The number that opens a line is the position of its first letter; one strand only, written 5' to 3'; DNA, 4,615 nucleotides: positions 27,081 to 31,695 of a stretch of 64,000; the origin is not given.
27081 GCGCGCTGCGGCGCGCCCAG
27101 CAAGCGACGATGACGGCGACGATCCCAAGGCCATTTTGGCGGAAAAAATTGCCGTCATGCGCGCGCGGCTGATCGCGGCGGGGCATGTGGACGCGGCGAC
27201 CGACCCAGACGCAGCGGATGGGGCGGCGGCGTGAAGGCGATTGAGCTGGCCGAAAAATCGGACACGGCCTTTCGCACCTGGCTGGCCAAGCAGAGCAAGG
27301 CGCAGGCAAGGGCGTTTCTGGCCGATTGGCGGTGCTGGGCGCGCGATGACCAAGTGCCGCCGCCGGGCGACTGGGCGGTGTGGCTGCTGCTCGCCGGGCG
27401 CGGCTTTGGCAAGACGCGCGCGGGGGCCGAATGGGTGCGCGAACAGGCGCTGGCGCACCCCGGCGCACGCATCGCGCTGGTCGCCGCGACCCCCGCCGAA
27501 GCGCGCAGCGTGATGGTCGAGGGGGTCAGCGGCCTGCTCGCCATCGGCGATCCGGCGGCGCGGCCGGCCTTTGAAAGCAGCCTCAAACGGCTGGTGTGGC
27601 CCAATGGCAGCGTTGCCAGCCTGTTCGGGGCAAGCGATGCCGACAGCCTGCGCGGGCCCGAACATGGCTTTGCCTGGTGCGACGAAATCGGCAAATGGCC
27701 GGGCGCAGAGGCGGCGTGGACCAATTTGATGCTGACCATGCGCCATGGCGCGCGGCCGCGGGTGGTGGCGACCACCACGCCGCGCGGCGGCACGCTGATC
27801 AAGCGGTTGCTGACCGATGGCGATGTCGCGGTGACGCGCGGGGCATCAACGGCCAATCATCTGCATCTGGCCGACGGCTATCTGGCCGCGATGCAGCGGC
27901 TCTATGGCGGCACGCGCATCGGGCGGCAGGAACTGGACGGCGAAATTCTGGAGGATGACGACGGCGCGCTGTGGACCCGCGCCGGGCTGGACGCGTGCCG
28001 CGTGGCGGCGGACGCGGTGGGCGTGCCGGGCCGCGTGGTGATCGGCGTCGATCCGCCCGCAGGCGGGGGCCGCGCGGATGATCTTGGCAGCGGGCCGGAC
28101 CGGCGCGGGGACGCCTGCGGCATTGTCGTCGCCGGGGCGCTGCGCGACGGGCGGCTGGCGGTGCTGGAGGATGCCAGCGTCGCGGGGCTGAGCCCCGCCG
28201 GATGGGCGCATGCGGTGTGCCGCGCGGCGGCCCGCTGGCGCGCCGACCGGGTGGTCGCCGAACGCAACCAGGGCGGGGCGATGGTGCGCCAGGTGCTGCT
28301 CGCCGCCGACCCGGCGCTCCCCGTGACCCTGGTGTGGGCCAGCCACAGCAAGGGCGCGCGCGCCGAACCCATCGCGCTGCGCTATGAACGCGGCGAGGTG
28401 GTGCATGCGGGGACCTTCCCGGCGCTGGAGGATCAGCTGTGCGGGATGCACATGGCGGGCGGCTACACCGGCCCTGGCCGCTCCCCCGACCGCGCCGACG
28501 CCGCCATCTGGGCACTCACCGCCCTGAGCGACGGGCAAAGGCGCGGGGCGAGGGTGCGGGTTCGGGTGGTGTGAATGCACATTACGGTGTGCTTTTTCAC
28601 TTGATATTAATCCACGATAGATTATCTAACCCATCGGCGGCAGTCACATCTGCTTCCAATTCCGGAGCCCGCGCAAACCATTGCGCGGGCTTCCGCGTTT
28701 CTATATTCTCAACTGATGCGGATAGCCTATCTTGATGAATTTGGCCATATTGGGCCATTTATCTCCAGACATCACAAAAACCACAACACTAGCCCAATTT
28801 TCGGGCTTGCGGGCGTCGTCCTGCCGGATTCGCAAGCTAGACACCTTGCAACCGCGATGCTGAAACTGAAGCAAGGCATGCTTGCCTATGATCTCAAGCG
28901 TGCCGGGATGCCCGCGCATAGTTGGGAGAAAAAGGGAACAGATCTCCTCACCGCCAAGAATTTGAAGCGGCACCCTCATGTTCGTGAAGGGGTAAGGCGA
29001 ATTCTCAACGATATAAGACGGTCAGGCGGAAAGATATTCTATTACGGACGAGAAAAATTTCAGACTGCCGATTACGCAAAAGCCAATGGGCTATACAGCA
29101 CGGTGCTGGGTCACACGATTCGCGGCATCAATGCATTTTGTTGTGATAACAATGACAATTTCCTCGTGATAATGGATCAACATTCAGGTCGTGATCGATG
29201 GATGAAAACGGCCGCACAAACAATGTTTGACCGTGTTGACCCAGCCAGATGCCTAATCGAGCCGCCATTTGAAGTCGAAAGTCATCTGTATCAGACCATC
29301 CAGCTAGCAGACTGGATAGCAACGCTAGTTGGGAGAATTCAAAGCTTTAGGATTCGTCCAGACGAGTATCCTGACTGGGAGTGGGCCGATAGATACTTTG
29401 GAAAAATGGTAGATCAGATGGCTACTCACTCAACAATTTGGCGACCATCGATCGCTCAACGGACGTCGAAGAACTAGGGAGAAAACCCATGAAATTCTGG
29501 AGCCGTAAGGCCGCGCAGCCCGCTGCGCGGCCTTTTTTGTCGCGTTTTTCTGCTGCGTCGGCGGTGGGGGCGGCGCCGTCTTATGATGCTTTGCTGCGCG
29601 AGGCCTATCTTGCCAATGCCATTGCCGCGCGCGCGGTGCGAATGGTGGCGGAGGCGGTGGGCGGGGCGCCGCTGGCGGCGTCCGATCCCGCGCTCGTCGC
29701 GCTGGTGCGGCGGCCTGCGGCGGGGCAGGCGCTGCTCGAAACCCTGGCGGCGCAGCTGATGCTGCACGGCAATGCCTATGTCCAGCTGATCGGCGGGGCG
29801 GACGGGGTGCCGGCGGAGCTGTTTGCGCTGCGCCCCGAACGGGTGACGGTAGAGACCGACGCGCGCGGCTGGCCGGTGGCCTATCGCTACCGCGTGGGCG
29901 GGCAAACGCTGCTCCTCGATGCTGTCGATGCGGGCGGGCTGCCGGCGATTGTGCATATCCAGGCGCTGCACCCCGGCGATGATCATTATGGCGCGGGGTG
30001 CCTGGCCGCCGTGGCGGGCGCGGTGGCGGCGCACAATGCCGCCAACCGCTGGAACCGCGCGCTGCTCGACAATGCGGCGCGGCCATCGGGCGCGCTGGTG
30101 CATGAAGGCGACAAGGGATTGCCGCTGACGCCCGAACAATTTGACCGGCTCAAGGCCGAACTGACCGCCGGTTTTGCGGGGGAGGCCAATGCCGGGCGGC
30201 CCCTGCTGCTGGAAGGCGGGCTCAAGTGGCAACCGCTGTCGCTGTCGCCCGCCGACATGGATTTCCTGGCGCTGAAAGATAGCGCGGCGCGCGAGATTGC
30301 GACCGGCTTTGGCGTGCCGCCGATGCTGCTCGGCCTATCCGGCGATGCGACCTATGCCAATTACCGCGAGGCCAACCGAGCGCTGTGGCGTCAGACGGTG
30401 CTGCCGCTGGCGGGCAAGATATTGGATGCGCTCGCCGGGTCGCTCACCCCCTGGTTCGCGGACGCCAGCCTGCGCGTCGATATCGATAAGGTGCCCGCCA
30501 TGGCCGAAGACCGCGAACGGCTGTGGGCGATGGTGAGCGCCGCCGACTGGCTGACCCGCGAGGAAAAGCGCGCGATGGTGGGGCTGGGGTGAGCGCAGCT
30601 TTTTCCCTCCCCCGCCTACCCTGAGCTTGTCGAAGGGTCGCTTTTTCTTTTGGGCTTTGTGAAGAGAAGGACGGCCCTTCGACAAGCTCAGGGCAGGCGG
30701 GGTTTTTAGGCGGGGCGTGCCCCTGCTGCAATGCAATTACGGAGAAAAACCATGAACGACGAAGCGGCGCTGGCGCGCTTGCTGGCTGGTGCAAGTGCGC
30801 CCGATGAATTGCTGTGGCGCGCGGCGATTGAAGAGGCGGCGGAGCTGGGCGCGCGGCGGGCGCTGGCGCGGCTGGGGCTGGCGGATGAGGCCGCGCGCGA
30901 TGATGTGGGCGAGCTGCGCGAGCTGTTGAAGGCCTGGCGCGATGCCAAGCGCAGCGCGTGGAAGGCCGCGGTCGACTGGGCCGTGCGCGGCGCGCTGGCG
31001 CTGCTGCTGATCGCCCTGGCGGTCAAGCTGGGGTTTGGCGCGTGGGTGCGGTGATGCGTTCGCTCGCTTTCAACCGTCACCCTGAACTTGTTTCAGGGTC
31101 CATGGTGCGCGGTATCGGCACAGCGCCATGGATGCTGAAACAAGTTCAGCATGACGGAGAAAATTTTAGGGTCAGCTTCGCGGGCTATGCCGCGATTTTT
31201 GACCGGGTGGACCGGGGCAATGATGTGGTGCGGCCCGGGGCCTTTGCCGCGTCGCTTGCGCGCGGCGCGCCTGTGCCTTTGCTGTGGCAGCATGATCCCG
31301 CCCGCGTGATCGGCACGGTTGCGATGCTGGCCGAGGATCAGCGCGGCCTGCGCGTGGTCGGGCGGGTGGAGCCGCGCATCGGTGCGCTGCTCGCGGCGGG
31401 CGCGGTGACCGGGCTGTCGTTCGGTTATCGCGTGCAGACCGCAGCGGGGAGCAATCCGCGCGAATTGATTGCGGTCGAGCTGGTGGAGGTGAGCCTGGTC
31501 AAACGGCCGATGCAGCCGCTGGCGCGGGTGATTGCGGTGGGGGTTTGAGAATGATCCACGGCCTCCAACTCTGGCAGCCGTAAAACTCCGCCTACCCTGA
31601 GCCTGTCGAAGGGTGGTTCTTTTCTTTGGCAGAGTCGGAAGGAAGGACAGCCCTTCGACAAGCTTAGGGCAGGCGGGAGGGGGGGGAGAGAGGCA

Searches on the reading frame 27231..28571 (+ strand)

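Call 55: search_protein_families(library=pfam, proteins=[window:27231-28571:+], max_evalue=0.001)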
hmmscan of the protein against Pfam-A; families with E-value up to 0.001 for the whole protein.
window:27231-28571:+ (447 aa): 2 families
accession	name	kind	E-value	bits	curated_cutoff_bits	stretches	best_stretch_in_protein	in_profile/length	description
PF03237.21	Terminase_6N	-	6.9e-23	81.9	22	1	53-250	2-210/215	Terminase large subunit, T4likevirus-type, N-terminal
PF17289.8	Terminase_6C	-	1.9e-16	60.9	22.6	1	271-430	1-153/155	Terminase RNaseH-like domain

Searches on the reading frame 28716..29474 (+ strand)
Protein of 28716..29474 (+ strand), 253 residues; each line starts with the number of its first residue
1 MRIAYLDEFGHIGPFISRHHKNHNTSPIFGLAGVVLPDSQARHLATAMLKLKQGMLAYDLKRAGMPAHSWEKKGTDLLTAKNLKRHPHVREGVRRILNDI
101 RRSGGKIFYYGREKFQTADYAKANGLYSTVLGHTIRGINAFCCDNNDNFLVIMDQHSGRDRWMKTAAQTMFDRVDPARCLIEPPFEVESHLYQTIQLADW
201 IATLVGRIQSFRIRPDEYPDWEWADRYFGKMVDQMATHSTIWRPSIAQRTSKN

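Call 55: search_protein_families(library=pfam, proteins=[window:28716-29474:+], max_evalue=0.001)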
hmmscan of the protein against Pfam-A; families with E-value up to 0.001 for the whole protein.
window:28716-29474:+ (253 aa): 1 family
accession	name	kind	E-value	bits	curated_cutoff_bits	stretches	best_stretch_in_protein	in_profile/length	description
PF12686.12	DUF3800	-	7.3e-16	59.6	21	1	3-207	1-148/149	Protein of unknown function (DUF3800)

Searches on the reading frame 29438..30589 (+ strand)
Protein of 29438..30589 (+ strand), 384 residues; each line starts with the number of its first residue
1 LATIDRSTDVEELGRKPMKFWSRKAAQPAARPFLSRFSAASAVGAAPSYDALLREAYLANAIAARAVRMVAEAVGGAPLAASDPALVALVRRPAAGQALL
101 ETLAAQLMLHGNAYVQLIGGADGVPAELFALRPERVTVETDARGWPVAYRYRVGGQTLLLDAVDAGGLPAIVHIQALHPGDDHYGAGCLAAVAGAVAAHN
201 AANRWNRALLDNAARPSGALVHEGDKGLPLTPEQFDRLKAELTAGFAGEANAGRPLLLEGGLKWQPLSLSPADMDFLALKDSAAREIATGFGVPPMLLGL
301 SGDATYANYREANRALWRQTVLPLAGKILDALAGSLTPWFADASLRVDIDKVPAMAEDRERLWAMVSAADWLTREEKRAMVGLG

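Call 55: search_protein_families(library=pfam, proteins=[window:29438-30589:+], max_evalue=0.001)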
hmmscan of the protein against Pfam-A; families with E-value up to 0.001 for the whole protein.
window:29438-30589:+ (384 aa): 1 family
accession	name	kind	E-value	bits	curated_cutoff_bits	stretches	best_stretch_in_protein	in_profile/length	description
PF04860.17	Phage_portal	-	7.1e-72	242.7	39.1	1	63-382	3-321/321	Phage portal protein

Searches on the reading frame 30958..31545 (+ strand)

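Call 55: search_protein_families(library=pfam, proteins=[window:30958-31545:+], max_evalue=0.001)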
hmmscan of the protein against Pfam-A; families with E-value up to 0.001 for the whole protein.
window:30958-31545:+ (196 aa): 1 family
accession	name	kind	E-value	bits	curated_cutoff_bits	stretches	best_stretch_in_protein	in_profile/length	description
PF04586.22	Peptidase_S78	-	3.1e-23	83.1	21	1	64-192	7-153/165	Caudovirus prohead serine protease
